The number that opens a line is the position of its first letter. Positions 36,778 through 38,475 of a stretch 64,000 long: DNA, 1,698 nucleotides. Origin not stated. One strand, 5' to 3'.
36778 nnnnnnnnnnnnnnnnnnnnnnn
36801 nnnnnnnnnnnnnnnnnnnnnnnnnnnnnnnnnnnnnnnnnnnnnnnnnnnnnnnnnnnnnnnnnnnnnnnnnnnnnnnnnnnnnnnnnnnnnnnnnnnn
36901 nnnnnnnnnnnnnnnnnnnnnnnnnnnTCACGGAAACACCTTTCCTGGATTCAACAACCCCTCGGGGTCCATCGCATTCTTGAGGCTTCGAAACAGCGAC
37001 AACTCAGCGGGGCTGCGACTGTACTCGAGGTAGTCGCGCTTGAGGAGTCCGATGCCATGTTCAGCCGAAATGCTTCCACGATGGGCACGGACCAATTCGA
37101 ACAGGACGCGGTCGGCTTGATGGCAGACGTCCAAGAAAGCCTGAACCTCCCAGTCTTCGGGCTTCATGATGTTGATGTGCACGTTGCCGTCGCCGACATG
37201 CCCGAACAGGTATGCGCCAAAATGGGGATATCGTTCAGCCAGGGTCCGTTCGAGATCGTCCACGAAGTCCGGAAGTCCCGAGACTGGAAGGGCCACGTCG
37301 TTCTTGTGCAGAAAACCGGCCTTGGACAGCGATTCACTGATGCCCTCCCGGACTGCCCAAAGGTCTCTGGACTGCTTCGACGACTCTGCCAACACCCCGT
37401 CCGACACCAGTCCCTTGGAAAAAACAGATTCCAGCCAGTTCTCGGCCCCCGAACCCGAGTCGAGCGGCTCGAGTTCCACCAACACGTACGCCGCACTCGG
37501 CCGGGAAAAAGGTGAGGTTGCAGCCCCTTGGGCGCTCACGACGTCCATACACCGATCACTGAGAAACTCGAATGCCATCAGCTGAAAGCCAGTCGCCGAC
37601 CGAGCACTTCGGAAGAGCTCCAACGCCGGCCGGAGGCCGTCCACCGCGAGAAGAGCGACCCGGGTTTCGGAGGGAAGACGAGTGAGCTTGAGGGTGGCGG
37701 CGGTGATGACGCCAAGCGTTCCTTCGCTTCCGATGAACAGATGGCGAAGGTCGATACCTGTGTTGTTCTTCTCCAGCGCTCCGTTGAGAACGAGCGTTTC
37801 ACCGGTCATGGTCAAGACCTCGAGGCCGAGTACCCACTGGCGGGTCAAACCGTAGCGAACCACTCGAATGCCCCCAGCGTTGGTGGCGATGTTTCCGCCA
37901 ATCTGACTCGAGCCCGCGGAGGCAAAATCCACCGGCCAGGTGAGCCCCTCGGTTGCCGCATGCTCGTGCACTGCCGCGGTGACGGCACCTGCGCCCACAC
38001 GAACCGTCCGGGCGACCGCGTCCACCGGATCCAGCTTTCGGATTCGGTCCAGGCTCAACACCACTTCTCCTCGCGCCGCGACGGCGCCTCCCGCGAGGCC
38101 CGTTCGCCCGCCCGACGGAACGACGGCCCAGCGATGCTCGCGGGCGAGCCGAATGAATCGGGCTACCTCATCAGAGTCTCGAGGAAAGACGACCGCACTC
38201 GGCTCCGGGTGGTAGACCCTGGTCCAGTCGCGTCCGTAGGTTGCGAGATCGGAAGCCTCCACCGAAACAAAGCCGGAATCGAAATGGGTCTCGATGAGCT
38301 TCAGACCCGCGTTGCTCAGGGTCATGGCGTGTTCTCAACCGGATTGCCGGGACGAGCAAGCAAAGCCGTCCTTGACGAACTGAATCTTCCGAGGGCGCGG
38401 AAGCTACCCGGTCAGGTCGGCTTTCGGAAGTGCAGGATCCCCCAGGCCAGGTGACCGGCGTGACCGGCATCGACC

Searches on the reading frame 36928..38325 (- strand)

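Call 32: search_protein_families(library=pfam, proteins=[window:36928-38325:-], max_evalue=0.00001)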
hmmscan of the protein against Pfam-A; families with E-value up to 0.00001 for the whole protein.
window:36928-38325:- (465 aa): 2 families
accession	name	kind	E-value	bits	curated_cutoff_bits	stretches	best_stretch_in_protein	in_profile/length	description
PF02913.24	FAD-oxidase_C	-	2.7e-52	178.4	21.2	1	218-463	2-248/248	FAD linked oxidases, C-terminal domain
PF01565.28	FAD_binding_4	-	1.4e-35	122.4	26.4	1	42-180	1-138/139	FAD binding domain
